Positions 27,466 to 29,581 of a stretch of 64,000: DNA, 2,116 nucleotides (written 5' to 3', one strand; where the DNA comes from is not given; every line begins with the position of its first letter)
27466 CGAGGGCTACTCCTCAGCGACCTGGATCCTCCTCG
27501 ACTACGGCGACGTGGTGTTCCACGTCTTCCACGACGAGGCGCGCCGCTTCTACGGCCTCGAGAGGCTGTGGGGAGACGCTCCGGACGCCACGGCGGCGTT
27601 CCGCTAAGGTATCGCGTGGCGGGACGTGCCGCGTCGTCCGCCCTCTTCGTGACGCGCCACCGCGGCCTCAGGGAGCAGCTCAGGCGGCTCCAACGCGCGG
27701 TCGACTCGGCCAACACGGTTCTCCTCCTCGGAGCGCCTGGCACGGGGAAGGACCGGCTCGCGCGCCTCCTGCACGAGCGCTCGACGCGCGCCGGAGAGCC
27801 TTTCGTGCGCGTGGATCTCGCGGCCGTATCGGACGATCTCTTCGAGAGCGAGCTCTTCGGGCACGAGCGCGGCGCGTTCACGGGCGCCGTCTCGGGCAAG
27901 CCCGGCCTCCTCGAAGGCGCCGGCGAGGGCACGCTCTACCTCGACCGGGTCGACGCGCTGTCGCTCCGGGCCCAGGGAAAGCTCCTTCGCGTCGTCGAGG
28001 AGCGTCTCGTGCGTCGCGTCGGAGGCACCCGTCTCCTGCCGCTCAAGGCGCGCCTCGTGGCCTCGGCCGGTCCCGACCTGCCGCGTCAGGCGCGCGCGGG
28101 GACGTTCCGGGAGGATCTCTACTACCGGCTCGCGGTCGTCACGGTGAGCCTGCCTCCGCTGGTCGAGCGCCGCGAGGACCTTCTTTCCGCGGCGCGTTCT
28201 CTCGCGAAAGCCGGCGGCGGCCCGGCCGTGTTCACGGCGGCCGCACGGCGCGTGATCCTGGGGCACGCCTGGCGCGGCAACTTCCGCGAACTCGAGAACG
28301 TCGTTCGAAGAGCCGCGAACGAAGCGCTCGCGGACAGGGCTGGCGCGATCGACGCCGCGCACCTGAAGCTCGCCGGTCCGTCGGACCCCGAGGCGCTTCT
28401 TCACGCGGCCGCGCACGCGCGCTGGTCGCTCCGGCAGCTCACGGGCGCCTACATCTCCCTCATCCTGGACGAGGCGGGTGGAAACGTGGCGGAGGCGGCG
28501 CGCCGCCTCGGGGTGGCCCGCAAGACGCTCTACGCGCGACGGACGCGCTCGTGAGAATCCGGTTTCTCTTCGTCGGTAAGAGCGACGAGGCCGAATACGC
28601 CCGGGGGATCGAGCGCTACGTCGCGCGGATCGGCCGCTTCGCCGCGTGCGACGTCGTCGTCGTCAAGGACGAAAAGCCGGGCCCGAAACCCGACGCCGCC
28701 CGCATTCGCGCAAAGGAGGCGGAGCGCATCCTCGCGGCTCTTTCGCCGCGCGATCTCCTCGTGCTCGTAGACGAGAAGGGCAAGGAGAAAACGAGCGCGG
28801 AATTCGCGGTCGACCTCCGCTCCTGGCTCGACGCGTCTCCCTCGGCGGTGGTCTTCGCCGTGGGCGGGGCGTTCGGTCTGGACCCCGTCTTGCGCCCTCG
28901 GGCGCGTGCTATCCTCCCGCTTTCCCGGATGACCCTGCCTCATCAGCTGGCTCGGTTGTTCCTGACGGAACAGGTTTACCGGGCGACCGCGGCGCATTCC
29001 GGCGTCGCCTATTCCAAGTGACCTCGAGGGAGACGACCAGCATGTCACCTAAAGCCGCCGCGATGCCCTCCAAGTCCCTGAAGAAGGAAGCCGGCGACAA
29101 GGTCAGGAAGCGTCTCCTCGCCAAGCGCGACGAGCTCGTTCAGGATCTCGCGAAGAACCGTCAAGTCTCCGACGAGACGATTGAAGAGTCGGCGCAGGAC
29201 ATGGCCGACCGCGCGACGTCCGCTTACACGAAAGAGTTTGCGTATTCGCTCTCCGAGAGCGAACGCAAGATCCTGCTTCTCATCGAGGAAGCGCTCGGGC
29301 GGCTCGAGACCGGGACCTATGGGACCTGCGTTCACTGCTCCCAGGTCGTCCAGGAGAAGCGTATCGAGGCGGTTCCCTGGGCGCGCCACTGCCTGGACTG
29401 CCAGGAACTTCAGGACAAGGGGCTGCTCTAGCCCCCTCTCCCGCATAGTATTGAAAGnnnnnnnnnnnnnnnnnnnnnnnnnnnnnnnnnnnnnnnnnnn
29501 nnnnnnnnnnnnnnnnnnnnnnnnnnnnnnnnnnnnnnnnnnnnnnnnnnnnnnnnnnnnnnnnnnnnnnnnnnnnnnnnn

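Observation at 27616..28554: Sensor-less sigma54 activator inserted into the conserved rsfS-rlmH ribosome-maturation cluster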

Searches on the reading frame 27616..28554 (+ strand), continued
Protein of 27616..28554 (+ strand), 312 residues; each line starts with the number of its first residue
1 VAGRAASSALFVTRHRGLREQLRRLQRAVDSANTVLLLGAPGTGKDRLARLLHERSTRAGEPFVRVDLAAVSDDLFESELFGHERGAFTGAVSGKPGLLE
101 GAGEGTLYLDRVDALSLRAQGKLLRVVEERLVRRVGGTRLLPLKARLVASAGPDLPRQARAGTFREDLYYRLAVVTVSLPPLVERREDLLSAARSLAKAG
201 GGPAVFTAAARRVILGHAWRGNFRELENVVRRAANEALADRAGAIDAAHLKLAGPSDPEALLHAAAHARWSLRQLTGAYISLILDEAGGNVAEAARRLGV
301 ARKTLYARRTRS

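Call 28: find_encoding_contigs(protein=P0119, flank=10000, max_places=1)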
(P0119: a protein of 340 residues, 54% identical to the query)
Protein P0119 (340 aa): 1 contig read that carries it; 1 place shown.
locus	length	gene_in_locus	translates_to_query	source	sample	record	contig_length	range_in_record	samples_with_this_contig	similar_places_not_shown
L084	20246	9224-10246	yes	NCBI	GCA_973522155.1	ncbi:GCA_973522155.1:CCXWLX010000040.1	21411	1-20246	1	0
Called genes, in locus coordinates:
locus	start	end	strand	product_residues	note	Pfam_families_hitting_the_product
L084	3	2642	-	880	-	?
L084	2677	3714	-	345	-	PF00069:Pkinase, PF01636:APH (faint), PF07714:PK_Tyr_Ser-Thr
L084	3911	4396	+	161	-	PF00300:His_Phos_1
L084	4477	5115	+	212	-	PF04011:LemA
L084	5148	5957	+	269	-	PF04536:TPM_phosphatase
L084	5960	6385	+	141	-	PF04536:TPM_phosphatase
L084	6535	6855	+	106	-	PF00829:Ribosomal_L21p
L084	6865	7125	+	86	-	PF01016:Ribosomal_L27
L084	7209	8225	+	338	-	PF01018:GTP1_OBG, PF02421:FeoB_N, PF01926:MMR_HSR1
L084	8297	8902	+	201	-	PF01467:CTP_transf_like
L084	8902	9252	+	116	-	PF02410:RsfS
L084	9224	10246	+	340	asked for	PF00158:Sigma54_activat, PF14532:Sigma54_activ_2, PF07728:AAA_5, PF25601:AAA_lid_14, PF02954:HTH_8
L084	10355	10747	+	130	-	PF01258:zf-dskA_traR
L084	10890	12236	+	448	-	-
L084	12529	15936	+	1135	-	-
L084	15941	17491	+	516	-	PF01546:Peptidase_M20, PF07687:M20_dimer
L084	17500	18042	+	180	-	PF13302:Acetyltransf_3, PF00583:Acetyltransf_1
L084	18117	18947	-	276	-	PF06182:ABC2_membrane_6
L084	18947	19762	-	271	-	PF06182:ABC2_membrane_6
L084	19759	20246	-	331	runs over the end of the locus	PF00005:ABC_tran, PF13304:AAA_21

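Call 29: find_encoding_contigs(protein=P0104, flank=10000, max_places=1)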
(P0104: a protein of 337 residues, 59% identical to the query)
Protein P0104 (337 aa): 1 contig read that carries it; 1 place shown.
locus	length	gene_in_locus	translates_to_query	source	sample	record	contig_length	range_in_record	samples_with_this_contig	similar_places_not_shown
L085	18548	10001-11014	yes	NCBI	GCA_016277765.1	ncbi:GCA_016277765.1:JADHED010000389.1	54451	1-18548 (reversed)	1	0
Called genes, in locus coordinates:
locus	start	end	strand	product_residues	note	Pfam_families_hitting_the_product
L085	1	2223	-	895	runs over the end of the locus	PF02702:KdpD, PF00582:Usp (weak), PF13493:DUF4118, PF13492:GAF_3 (weak), PF00512:HisKA, PF02518:HATPase_c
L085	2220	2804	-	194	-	PF02669:KdpC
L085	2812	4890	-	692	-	PF12710:HAD (faint), PF00122:E1-E2_ATPase, PF00702:Hydrolase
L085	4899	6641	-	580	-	PF03814:KdpA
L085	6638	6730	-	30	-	PF09604:Potass_KdpF (weak)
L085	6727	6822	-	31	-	-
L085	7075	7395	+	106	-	PF00829:Ribosomal_L21p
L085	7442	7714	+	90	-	PF01016:Ribosomal_L27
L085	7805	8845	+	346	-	PF01018:GTP1_OBG, PF01926:MMR_HSR1, PF02421:FeoB_N (weak)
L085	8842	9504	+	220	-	PF01467:CTP_transf_like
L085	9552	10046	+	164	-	PF02410:RsfS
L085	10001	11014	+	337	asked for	PF00158:Sigma54_activat, PF14532:Sigma54_activ_2, PF07728:AAA_5 (weak), PF25601:AAA_lid_14 (weak), PF02954:HTH_8, PF13556:HTH_30 (faint)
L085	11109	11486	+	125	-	PF01258:zf-dskA_traR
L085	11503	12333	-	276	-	PF02811:PHP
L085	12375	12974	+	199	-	PF01923:Cob_adeno_trans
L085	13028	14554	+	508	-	-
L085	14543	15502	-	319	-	-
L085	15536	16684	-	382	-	PF18152:DAHP_snth_FXD (weak), PF00793:DAHP_synth_1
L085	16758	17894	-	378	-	PF00149:Metallophos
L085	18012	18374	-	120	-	PF09685:MamF_MmsF (weak)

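Call 35: search_protein_representatives(alignment_id=A2)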
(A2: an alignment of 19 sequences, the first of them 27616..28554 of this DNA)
Query: 19 sequences, 316 profile positions. Proteins with E-value up to 0.001 (for the whole library): 205497; up to 1e-10: 157867; up to 1e-30: 90643. The best 150 are listed.
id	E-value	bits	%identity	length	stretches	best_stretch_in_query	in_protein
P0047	5.4e-157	538.4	-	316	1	4-314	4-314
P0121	4.9e-149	512.3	-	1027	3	33-308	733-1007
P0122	2.8e-132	457.2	-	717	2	25-236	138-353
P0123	3.2e-129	447.2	-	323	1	5-315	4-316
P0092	1.7e-128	444.8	-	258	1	4-254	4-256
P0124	3.2e-127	440.6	-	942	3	23-252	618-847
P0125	1.2e-123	428.8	-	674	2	27-267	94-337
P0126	4.4e-120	417.1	-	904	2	25-291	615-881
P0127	4.4e-119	413.9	-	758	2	9-258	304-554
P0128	2.0e-118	411.7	-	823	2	29-248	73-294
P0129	5.1e-118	410.3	-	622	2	19-243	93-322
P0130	9.4e-117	406.2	-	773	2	23-241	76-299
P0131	1.4e-115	402.3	-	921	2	23-310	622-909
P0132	2.1e-115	401.7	-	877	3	13-237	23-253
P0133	1.9e-114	398.6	-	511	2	27-313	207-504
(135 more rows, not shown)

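Call 50: predict_structure(alignment_id=A2)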
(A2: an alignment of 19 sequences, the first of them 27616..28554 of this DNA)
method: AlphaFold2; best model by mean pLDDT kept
length: 312 residues; sequences in the alignment: 19
mean_pLDDT: 82.9   pTM: 0.75
mean pLDDT of the five models: 82.9, 81.9, 81.5, 81.4, 60.5
residues with pLDDT >= 90: 101; 70-90: 172; 50-70: 30; < 50: 9
segments of 3 or more residues with pLDDT < 50: 1-7
pLDDT, mean of each block of 10 residues (from residue 1): 45 82 89 92 87 92 91 81 68 75 93 92 91 83 93 95 95 94 82 85 88 80 78 87 88 62 78 84 71 78 78 56
secondary structure, 60 per line:
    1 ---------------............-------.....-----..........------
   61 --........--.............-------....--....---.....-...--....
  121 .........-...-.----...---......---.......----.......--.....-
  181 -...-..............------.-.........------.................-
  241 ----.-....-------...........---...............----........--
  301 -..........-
elements in order: H16-27 E35-39 H45-54 E63-67 H73-81 E82-85 E93-96 H99-102 E106-110 H117-129 E131-133 E140-142 E146-151 H155-161 H166-172 E175-179 H186-199 H208-216 H223-239 H247-250 H258-268 H272-286 H291-298 H302-311

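Call 53: fold_search(model_id=the predicted structure, library=pdb)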
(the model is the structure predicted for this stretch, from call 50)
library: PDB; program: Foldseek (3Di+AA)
matches with E <= 10: 1686; with E <= 0.001: 1086
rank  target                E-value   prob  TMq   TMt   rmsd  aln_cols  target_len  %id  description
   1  1ojl_D                4.0e-23  1.00  0.66  0.69  17.6       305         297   36  Crystal structure of a sigma54-activator suggests the mechanism for the conformational switch necessary for sigma54 bi (released 2005-05-19)
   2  1ny5_A                1.1e-22  1.00  0.64  0.53   3.8       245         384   40  Crystal structure of sigm54 activator (AAA+ ATPase) in the inactive state (released 2003-11-11)
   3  1ny6_A                3.1e-22  1.00  0.67  0.83   3.5       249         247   40  Crystal structure of sigm54 activator (AAA+ ATPase) in the active state (released 2003-11-11)
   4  3m0e_A                7.8e-22  1.00  0.66  0.82   3.2       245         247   40  Crystal structure of the ATP-bound state of Walker B mutant of NtrC1 ATPase domain (released 2010-11-03)
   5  1ny5_B                9.8e-22  1.00  0.66  0.54   3.4       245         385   40  Crystal structure of sigm54 activator (AAA+ ATPase) in the inactive state (released 2003-11-11)
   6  4lzz_W                1.2e-21  1.00  0.65  0.79   3.5       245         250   40  Nucleotide-induced asymmetry within atpase activator ring drives s54-RNAP interaction and ATP hydrolysis (released 2013-12-04)
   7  1ojl_A                1.4e-21  1.00  0.64  0.68  14.9       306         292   35  Crystal structure of a sigma54-activator suggests the mechanism for the conformational switch necessary for sigma54 bi (released 2005-05-19)
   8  5m7p_A                1.8e-21  1.00  0.64  0.47  12.5       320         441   30  Crystal structure of NtrX from Brucella abortus in complex with ADP processed with the CrystalDirect automated mountin (released 2017-01-25)
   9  4lzz_L                2.2e-21  1.00  0.67  0.83   3.3       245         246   40  Nucleotide-induced asymmetry within atpase activator ring drives s54-RNAP interaction and ATP hydrolysis (released 2013-12-04)
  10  1ny6_C                2.6e-21  1.00  0.66  0.81   3.4       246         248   40  Crystal structure of sigm54 activator (AAA+ ATPase) in the active state (released 2003-11-11)
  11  5m7n_B                3.6e-21  1.00  0.65  0.49  13.1       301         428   32  Crystal structure of NtrX from Brucella abortus in complex with ATP processed with the CrystalDirect automated mountin (released 2017-01-25)
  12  1ojl_E                3.8e-21  1.00  0.64  0.69  19.9       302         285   36  Crystal structure of a sigma54-activator suggests the mechanism for the conformational switch necessary for sigma54 bi (released 2005-05-19)
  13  6luf_A                4.5e-21  1.00  0.68  0.84   3.6       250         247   36  Trans-acting mutant Y290A of the central AAA+ domain of the flagellar regulatory protein FlrC (released 2020-03-18)
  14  5m7p_B                4.8e-21  1.00  0.64  0.47  13.0       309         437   30  Crystal structure of NtrX from Brucella abortus in complex with ADP processed with the CrystalDirect automated mountin (released 2017-01-25)
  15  1ny6_B                6.4e-21  1.00  0.65  0.82   3.5       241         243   41  Crystal structure of sigm54 activator (AAA+ ATPase) in the active state (released 2003-11-11)
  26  4l4u                  3.3e-20  1.00  0.61  0.51   3.9       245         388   39  Crystal structure of construct containing A. aeolicus NtrC1 receiver, central and DNA binding domains (released 2013-08-28)
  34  1ojl_C                1.1e-19  1.00  0.65  0.79   3.9       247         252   38  Crystal structure of a sigma54-activator suggests the mechanism for the conformational switch necessary for sigma54 bi (released 2005-05-19)
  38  1ojl_B                1.7e-19  1.00  0.66  0.80   3.8       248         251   38  Crystal structure of a sigma54-activator suggests the mechanism for the conformational switch necessary for sigma54 bi (released 2005-05-19)
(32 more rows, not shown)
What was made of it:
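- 27616..28554 (+): The finding: a 312-aa sensor-less bEBP paralogue made of an AAA+ domain, lid and HTH_8. The AlphaFold2 model has pLDDT 82.9, and its best PDB matches are ZraR, NtrC1, NtrX and PspF (calls 50, 53).
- Closest known: bEBP relatives that act without ATP-driven sigma-54 remodelling. Same: Brucella NtrX is a close structural match (call 53).
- The AlphaFold2 model (pLDDT 82.9) best matches ZraR, NtrC1 and PspF (calls 50, 53).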

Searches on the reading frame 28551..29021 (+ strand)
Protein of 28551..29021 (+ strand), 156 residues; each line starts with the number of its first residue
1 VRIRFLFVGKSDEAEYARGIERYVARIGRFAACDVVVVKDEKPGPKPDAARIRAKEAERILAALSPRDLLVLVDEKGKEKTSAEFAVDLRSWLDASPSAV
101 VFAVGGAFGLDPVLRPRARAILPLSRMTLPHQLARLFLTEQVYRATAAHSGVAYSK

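Call 6: search_protein_families(library=pfam, proteins=[window:28551-29021:+], max_evalue=0.01)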
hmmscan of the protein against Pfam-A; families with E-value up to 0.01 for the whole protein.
window:28551-29021:+ (156 aa): 1 family
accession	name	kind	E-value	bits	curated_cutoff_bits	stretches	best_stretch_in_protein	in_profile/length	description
PF02590.22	SPOUT_MTase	-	2.1e-40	138.7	27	1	1-154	1-153/154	Predicted SPOUT methyltransferase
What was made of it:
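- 28551..29021 (+): rlmH (SPOUT methyltransferase). Its start overlaps the bEBP stop (GTGA). It is a variable neighbour across the family. Pfam SPOUT_MTase E 2.1e-40 (call 6).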

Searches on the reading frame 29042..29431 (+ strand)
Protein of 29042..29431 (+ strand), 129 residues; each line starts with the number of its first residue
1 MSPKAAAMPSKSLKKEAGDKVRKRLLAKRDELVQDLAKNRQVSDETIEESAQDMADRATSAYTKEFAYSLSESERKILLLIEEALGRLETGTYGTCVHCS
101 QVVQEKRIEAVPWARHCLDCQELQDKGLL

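Call 6: search_protein_families(library=pfam, proteins=[window:29042-29431:+], max_evalue=0.01)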
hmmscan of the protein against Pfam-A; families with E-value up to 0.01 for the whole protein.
window:29042-29431:+ (129 aa): 2 families
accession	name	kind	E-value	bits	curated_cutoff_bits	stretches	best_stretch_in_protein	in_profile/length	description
PF01258.23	zf-dskA_traR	-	3.1e-08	33.9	24.9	1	91-122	1-32/36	Prokaryotic dksA/traR C4-type zinc finger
PF21157.2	DksA_N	-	0.00017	22.2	27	1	21-87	5-70/71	DnaK suppressor protein DksA, N-terminal domain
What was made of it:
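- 29042..29431 (+): DksA/TraR-family zinc-finger protein (129 aa) with a D-x-x-D-x-A tip motif (DMADRA). It is the constant downstream neighbour. Pfam zf-dskA_traR E 3.1e-08 and DksA_N (call 6).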
